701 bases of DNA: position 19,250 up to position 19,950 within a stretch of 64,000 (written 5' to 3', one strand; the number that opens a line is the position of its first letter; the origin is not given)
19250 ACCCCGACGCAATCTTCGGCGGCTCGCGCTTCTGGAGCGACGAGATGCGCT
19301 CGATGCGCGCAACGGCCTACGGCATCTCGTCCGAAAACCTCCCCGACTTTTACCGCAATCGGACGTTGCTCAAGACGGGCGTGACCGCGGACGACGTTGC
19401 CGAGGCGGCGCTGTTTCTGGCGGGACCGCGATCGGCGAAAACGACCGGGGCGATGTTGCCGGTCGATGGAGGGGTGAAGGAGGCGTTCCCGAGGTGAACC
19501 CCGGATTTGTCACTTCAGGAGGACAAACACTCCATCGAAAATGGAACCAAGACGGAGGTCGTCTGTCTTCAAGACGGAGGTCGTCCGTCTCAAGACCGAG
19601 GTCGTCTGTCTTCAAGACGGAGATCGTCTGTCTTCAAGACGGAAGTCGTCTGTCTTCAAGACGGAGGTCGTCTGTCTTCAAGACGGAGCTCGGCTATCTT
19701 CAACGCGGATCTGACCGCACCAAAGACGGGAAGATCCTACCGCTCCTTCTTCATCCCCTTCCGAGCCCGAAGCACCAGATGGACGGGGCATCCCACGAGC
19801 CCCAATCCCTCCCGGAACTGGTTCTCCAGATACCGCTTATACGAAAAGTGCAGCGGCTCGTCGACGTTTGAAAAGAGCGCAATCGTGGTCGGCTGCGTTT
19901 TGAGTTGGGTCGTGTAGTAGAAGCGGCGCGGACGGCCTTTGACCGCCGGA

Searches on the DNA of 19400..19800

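Call 57: search_rna_families(source=window, start=19400, end=19800, threshold=evalue, max_evalue=10)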
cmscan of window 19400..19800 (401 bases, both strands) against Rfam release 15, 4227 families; matches with E-value up to 10: 5.
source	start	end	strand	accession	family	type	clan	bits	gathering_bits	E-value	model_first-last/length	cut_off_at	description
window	19558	19652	+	RF01930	bxd_2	Gene; lncRNA;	-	19.3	80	0.037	1-91/91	no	Bithoraxoid conserved region 2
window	19621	19677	+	RF01678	P37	Gene; sRNA;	-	13.2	50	7.3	1-62/62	no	Pseudomonas sRNA P37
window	19503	19672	+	RF02634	EF3314_EF3315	Gene; sRNA;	-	13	100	1.5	1-141/141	no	Enterococcus sRNA EF3314_EF3315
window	19742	19761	-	RF01306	sR52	Gene; snRNA; snoRNA; CD-box;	-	11.5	50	6.8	1-60/60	no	Small nucleolar RNA sR52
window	19611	19663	+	RF03050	RAGATH-25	Gene; sRNA;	-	10.6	49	8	1-50/50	no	RAGATH-25 RNA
